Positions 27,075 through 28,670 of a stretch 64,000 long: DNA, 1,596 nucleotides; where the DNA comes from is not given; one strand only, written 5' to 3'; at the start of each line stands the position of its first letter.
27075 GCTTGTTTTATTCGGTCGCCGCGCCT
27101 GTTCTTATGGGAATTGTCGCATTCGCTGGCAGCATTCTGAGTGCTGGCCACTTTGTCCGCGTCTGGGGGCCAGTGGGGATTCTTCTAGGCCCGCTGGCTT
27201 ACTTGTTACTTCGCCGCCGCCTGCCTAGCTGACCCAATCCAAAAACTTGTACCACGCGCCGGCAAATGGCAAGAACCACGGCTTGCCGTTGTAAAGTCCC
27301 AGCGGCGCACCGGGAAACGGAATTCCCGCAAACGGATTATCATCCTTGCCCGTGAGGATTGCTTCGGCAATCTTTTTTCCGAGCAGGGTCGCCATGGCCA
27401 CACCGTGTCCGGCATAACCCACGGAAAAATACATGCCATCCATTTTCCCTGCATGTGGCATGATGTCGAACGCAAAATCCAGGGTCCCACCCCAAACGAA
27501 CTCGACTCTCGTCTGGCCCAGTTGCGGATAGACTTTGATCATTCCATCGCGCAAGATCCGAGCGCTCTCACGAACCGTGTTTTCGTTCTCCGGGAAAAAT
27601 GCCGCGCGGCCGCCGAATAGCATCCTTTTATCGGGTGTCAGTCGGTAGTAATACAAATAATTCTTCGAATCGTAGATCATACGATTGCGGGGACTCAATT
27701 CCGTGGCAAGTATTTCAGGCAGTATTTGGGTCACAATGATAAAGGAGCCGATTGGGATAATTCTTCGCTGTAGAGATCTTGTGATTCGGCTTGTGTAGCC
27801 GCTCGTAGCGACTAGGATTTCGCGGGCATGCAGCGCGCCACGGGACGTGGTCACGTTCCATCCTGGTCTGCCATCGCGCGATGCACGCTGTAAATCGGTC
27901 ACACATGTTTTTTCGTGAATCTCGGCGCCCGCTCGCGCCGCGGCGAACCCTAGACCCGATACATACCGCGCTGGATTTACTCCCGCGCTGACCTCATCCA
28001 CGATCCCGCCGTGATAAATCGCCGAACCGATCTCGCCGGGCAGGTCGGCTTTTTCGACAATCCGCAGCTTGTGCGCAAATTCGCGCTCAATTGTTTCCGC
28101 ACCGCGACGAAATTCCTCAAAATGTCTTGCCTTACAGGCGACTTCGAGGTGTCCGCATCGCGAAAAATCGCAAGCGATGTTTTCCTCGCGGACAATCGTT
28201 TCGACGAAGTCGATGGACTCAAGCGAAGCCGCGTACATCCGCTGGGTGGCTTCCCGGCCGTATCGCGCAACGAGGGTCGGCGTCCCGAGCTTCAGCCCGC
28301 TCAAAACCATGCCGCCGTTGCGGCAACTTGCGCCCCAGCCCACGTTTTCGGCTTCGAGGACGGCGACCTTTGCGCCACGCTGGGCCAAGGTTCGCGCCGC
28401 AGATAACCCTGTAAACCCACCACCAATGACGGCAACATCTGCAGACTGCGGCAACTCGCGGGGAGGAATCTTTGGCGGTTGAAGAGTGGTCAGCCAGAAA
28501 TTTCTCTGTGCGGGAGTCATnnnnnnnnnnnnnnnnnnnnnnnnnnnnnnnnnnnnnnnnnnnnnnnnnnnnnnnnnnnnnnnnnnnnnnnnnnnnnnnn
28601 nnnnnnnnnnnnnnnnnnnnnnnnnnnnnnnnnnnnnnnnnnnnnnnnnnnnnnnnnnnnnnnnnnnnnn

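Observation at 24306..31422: Candidate undescribed periplasm-initiated polyamine/guanidino catabolic system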

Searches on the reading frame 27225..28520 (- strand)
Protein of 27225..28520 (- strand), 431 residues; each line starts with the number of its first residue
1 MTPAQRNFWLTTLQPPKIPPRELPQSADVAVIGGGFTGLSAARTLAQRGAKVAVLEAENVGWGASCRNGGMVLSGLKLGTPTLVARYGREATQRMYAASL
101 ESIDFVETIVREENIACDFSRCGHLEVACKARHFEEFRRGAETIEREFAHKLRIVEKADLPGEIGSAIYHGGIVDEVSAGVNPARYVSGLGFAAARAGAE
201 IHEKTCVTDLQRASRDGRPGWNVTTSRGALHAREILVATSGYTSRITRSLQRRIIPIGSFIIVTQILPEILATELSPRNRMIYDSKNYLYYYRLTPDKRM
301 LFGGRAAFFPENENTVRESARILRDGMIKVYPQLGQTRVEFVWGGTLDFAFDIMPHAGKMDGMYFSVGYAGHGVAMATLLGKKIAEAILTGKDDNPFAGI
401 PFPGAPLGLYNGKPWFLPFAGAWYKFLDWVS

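Call 4: search_protein_families(library=pfam, proteins=[window:27225-28520:-])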
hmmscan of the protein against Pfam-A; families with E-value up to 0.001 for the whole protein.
window:27225-28520:- (431 aa): 12 families
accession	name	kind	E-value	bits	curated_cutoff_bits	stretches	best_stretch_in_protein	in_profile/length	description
PF01266.30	DAO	-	1.1e-63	216.3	27.9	1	28-386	1-352/353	FAD dependent oxidoreductase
PF13450.12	NAD_binding_8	-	8.6e-08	32.8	21.9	1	31-70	1-42/68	NAD(P)-binding Rossmann-like domain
PF01946.23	Thi4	-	3.4e-07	30.2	26.2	1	27-75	18-66/235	Thi4 family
PF07992.20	Pyr_redox_2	-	5.3e-07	29.8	26.1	1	28-74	2-43/291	Pyridine nucleotide-disulphide oxidoreductase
PF12831.13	FAD_oxidored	-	2.7e-06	27.4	27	1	28-97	1-70/416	FAD dependent oxidoreductase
PF00890.30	FAD_binding_2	-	3.4e-06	27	20.4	1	28-75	1-49/414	FAD binding domain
PF01593.30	Amino_oxidase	-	8.7e-06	25.7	19.8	0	36-60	1-25/443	Flavin containing amine oxidoreductase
PF13738.12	Pyr_redox_3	-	3.6e-05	23.6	30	0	31-61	2-33/305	Pyridine nucleotide-disulphide oxidoreductase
PF03486.20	HI0933_like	-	9.4e-05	22.4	50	1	28-59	2-33/244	HI0933-like protein Rossmann domain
PF01494.25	FAD_binding_3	-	0.00013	21.7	22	1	27-59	2-34/349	FAD binding domain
PF01262.27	AlaDh_PNT_C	-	0.00016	21.6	23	1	25-58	27-60/214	Alanine dehydrogenase/PNT, C-terminal domain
PF00070.33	Pyr_redox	-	0.00026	21.9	22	1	29-58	2-31/82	Pyridine nucleotide-disulphide oxidoreductase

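Call 5: search_protein_families(library=ncbifam, proteins=[window:27225-28520:-])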
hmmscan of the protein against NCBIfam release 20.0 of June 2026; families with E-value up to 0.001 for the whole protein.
window:27225-28520:- (431 aa): 70 families (the best 25 are shown)
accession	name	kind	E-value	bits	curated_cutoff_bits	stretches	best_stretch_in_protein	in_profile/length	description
NF050086.1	pipecolate_AmaA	exception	1.9e-53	181.6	600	1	17-394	16-386/425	L-pipecolate oxidase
TIGR03329.1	Phn_aa_oxid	hypoth_equivalog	2.4e-49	168.4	632.8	1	14-414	12-415/460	putative aminophosphonate oxidoreductase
TIGR02352.1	thiamin_ThiO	equivalog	2.1e-21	76.4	250.8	1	29-391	1-350/351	glycine oxidase ThiO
TIGR03197.1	MnmC_Cterm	equivalog_domain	3.2e-20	72.6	174.2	1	28-243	1-203/400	FAD-dependent 5-carboxymethylaminomethyl-2-thiouridine(34) oxidoreductase MnmC1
NF002480.1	PRK01747.1-1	equivalog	1.3e-19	70.1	540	1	20-246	240-455/645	bifunctional tRNA (5-methylaminomethyl-2-thiouridine)(34)-methyltransferase MnmC2/FAD-dependent 5-carboxymethylaminomethyl-2-thiouridine(34)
TIGR01373.1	soxB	subfamily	6.4e-19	68.1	529.45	1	26-394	30-388/407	sarcosine oxidase subunit beta family protein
TIGR03364.1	HpnW_proposed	hypoth_equivalog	4.3e-13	49.1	285.1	1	28-240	2-194/365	TIGR03364 family FAD-dependent oxidoreductase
NF009074.0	PRK12409.1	equivalog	4.4e-12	45.9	494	1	101-388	113-403/410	D-amino acid dehydrogenase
NF008425.0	PRK11259.1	equivalog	2.9e-11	42.9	257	1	176-395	142-365/377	N-methyl-L-tryptophan oxidase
NF001933.0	PRK00711.1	subfamily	4.9e-11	42.3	383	1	89-389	102-400/429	D-amino acid dehydrogenase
NF009906.0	PRK13369.1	equivalog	6.1e-09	34.9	352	1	25-77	5-57/502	glycerol-3-phosphate dehydrogenase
NF008726.1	PRK11728.1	equivalog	2.1e-08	33.4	299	1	28-249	2-208/389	L-2-hydroxyglutarate oxidase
NF033460.1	glycerol3P_ox_II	equivalog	2.4e-08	33.5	460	1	27-248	2-213/361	type 2 glycerol-3-phosphate oxidase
TIGR02032.1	GG-red-SF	subfamily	2.6e-08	33.9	158.8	1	28-65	2-39/297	geranylgeranyl reductase family protein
TIGR00292.1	TIGR00292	equivalog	7.3e-08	32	148.3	1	27-75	22-69/254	sulfide-dependent adenosine diphosphate thiazole synthase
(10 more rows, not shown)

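Call 10: search_solved_structures(query=window:27225-28520:-, max_evalue=0.00001)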
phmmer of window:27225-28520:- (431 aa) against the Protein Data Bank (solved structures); distinct sequences matched with E-value up to 0.00001: 9.
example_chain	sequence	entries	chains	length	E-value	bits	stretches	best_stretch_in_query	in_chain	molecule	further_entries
1y56_B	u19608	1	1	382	1.7e-11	46.7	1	23-396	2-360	sarcosine oxidase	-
7cyx_A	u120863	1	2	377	1.8e-11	46.6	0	26-71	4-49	Glycine oxidase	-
5l46_A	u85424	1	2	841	8.8e-09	37.8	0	15-297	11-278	Dimethylglycine dehydrogenase, mitochondrial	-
4ysh_A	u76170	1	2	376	3.4e-08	35.9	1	27-388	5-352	Glycine oxidase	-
4pab_A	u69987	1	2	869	2e-07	33.3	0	16-297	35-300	Dimethylglycine dehydrogenase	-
4p9s_A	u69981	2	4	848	4.4e-07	32.2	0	16-296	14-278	Dimethylglycine dehydrogenase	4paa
2gag_B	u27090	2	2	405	1.3e-06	30.6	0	198-382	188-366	heterotetrameric sarcosine oxidase beta-subunit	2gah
1vrq_B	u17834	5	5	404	7.2e-06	28.2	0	197-386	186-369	Sarcosine oxidase beta subunit | Subunit beta of sarcosine oxidase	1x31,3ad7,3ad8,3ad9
3ada_B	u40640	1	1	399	7.6e-06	28.1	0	197-386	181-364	SARCOSINE OXIDASE BETA SUBUNIT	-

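Call 34: find_related_loci(query=window:27225-28520:-, collection=genome_contigs, flank=6000)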
Query window:27225-28520:- (431 aa) in genome_contigs; peptide patterns used: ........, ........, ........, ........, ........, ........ (x = any residue, [..] = any of these).
599 stretches matched a pattern (row limit reached: there are more); 581 encode a relative of the query (tblastn E <= 1e-3); the best 80 are kept; 80 distinct loci.
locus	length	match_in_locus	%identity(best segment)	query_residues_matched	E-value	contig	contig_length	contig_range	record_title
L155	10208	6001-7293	82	1-431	0e+0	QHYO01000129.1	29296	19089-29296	MAG: Acidobacteria bacterium isolate gp2 AA86 14_0903_13_30cm_scaffold_1060577_curated, whole genome shotgun sequence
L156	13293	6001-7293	82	1-431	0e+0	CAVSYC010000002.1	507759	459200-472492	MAG: uncultured Acidobacteriota bacterium isolate MFD05513.bin.1.274 genome assembly, contig: contig_19234, whole genome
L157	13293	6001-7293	79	1-431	0e+0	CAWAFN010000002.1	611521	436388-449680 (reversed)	MAG: uncultured Acidobacteriota bacterium isolate MFD04967.bin.1.54 genome assembly, contig: contig_2601, whole genome s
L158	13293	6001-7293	79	1-431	0e+0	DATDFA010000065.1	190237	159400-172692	MAG TPA_asm: Candidatus Acidoferrum sp. isolate SMAG_U214 k141_60935, whole genome shotgun sequence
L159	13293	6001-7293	82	1-431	0e+0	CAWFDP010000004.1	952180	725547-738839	MAG: uncultured Acidobacteriota bacterium isolate MFD05513.bin.1.260 genome assembly, contig: contig_394, whole genome s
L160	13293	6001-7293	80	1-431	0e+0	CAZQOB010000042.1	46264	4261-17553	MAG TPA_asm: uncultured Acidobacteriaceae bacterium isolate binchicken_co185_58 genome assembly, contig: NODE_1004_lengt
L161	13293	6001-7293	80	1-431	0e+0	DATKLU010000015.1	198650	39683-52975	MAG TPA_asm: Dongiaceae bacterium isolate SMAG_U14693 k141_2864089, whole genome shotgun sequence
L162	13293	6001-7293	74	1-431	0e+0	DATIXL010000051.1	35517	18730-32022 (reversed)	MAG TPA_asm: Terriglobales bacterium isolate SMAG_U15248 k141_4726066, whole genome shotgun sequence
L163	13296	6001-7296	73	1-431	0e+0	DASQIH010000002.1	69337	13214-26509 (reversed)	MAG TPA_asm: Terriglobales bacterium isolate SMAG_U11854 k141_559473, whole genome shotgun sequence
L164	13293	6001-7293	72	1-431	0e+0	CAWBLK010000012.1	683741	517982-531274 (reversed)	MAG: uncultured Acidobacteriaceae bacterium isolate MFD04434.bin.2.22 genome assembly, contig: contig_6425, whole genome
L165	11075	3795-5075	71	5-431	0e+0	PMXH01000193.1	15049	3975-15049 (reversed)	MAG: Acidobacteriaceae bacterium isolate bog_174 73.20110700_S3M.98_contig_17369, whole genome shotgun sequence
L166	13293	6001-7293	71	1-431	0e+0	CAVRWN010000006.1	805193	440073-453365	MAG: uncultured Acidobacteriaceae bacterium isolate MFD05512.bin.1.77 genome assembly, contig: contig_556, whole genome 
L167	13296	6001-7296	70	1-431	0e+0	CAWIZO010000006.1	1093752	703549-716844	MAG: Terriglobia bacterium isolate MFD00964.bin.1.268 genome assembly, contig: contig_26720, whole genome shotgun sequen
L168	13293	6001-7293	71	1-431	0e+0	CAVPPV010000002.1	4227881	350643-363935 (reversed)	MAG: uncultured Acidobacteriaceae bacterium isolate MFD00008.bin.1.117 genome assembly, contig: contig_4297, whole genom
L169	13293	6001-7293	71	1-431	0e+0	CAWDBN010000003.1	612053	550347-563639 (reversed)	MAG: uncultured Acidobacteriaceae bacterium isolate MFD01716.bin.1.159 genome assembly, contig: contig_18948, whole geno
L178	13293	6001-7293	71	1-431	0e+0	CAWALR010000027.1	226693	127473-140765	MAG: uncultured Acidobacteriaceae bacterium isolate MFD02248.bin.1.150 genome assembly, contig: contig_8444, whole genom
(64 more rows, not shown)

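Call 37: search_protein_families(library=pfam, proteins=[L169:4836-5993:+, L164:3729-5717:-, L164:2325-3542:-, L165:6425-7057:-, L168:7631-8137:-, L165:7880-8335:+, L165:7103-7726:+, L178:7330-8076:+, L163:3458-4384:-, L163:1505-3274:+], max_evalue=0.00001)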
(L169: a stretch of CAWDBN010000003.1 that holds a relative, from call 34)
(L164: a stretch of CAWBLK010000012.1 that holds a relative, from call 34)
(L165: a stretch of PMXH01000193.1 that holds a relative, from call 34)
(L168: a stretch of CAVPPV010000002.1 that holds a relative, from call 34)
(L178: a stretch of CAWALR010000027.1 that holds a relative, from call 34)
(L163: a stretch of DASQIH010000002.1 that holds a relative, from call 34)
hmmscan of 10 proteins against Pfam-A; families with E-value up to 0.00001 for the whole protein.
L169:4836-5993:+ (385 aa): 1 family
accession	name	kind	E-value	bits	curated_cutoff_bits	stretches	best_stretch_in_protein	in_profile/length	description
PF01266.30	DAO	-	2.5e-78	264.5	27.9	1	5-354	1-353/353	FAD dependent oxidoreductase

L164:3729-5717:- (662 aa): 1 family
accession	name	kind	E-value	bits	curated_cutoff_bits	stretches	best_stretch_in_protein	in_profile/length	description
PF03544.19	TonB_C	-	4.8e-16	59.4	24.6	1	586-659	3-78/79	Gram-negative bacterial TonB protein C-terminal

L164:2325-3542:- (405 aa): 3 families
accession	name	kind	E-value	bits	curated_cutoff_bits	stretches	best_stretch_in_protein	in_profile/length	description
PF03572.23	Peptidase_S41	-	1.5e-39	135.6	24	1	198-358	2-164/165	Peptidase family S41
PF17820.7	PDZ_6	-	1.1e-10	41.5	27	1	114-168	2-54/54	PDZ domain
PF13180.12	PDZ_2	-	2.1e-06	28.3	27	1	99-171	1-72/80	PDZ domain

L165:6425-7057:- (210 aa): 2 families
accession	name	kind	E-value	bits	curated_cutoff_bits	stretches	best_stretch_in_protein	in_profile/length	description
PF01035.26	DNA_binding_1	-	8.6e-34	115.7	27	1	123-203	1-81/81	6-O-methylguanine DNA methyltransferase, DNA binding domain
PF02870.21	Methyltransf_1N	-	2.8e-10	41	21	1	26-119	1-71/71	6-O-methylguanine DNA methyltransferase, ribonuclease-like domain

L168:7631-8137:- (168 aa): 1 family
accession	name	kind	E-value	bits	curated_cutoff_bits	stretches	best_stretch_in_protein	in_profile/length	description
PF01850.27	PIN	-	2.5e-13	51.1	23.6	1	35-145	2-111/120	PIN domain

L165:7880-8335:+ (151 aa): 0 families

L165:7103-7726:+ (207 aa): 1 family
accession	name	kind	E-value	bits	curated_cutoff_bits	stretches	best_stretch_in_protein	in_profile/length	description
PF16747.10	Adhesin_E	-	6.8e-09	36.4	23.7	1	94-205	1-109/109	Surface-adhesin protein E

L178:7330-8076:+ (248 aa): 4 families
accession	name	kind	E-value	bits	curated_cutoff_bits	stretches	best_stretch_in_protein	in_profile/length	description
PF13489.12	Methyltransf_23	-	1.4e-10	41.6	27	1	37-228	11-162/164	Methyltransferase domain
PF08241.18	Methyltransf_11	-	2.3e-10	41.4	21.2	1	56-147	1-94/95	Methyltransferase domain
PF13649.12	Methyltransf_25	-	5.3e-09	37.1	27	1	56-143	2-96/97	Methyltransferase domain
PF13847.12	Methyltransf_31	-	5.7e-06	26.5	27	0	50-152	2-113/145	Methyltransferase domain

L163:3458-4384:- (308 aa): 2 families
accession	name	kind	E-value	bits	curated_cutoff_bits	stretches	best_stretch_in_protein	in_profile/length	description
PF01545.26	Cation_efflux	-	4.8e-38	131.4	26.6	1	17-207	1-198/198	Cation efflux family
PF16916.11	ZT_dimer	-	3.6e-14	53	26.7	1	216-287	6-77/78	Dimerisation domain of Zinc Transporter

L163:1505-3274:+ (589 aa): 3 families
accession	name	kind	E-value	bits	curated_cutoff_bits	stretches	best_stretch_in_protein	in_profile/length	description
PF01068.26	DNA_ligase_A_M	-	6.1e-43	147.3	26.2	1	232-456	2-204/204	ATP dependent DNA ligase domain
PF04675.19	DNA_ligase_A_N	-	1.5e-34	120.1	24.6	1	21-186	3-174/174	DNA ligase N terminus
PF04679.21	DNA_ligase_A_C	-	5.6e-12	46.4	27.5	1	478-566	3-94/94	ATP dependent DNA ligase C terminal region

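Call 38: search_protein_families(library=ncbifam, proteins=[L169:4836-5993:+], max_evalue=1e-10)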
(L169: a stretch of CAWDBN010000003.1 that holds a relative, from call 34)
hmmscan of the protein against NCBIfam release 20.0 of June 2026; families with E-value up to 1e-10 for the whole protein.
L169:4836-5993:+ (385 aa): 14 families
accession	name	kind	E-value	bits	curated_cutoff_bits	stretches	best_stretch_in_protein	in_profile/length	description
TIGR01373.1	soxB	subfamily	4.9e-40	137.6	529.45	1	3-381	30-407/407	sarcosine oxidase subunit beta family protein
NF008425.0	PRK11259.1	equivalog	6.5e-38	130.7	257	1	2-374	3-376/377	N-methyl-L-tryptophan oxidase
TIGR02352.1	thiamin_ThiO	equivalog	9.6e-36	123.6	250.8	1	6-358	1-350/351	glycine oxidase ThiO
TIGR01377.1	soxA_mon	subfamily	2.8e-31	108.6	479.65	1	5-227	2-219/381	amino oxidase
NF001933.0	PRK00711.1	subfamily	4.3e-24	85.3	383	1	63-377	111-420/429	D-amino acid dehydrogenase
TIGR03364.1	HpnW_proposed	hypoth_equivalog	1.4e-19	70.4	285.1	1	5-206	2-195/365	TIGR03364 family FAD-dependent oxidoreductase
NF033460.1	glycerol3P_ox_II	equivalog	1.3e-18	67.3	460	1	4-218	2-218/361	type 2 glycerol-3-phosphate oxidase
NF008726.1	PRK11728.1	equivalog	4.9e-18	65.1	299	1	5-219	2-213/389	L-2-hydroxyglutarate oxidase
NF050086.1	pipecolate_AmaA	exception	3.9e-17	62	600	0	2-208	24-237/425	L-pipecolate oxidase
TIGR03377.1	glycerol3P_GlpA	equivalog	7.5e-17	61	552.8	1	5-228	1-224/530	anaerobic glycerol-3-phosphate dehydrogenase subunit GlpA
TIGR03329.1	Phn_aa_oxid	hypoth_equivalog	1.5e-14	53.6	632.8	0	3-210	24-239/460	putative aminophosphonate oxidoreductase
NF008313.0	PRK11101.1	equivalog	9.8e-14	50.8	425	1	2-223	7-228/548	anaerobic glycerol-3-phosphate dehydrogenase subunit A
NF002480.1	PRK01747.1-1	equivalog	1.6e-12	46.6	540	1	3-327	248-568/645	bifunctional tRNA (5-methylaminomethyl-2-thiouridine)(34)-methyltransferase MnmC2/FAD-dependent 5-carboxymethylaminomethyl-2-thiouridine(34)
TIGR03197.1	MnmC_Cterm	equivalog_domain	5e-11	42.3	174.2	0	5-215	1-210/400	FAD-dependent 5-carboxymethylaminomethyl-2-thiouridine(34) oxidoreductase MnmC1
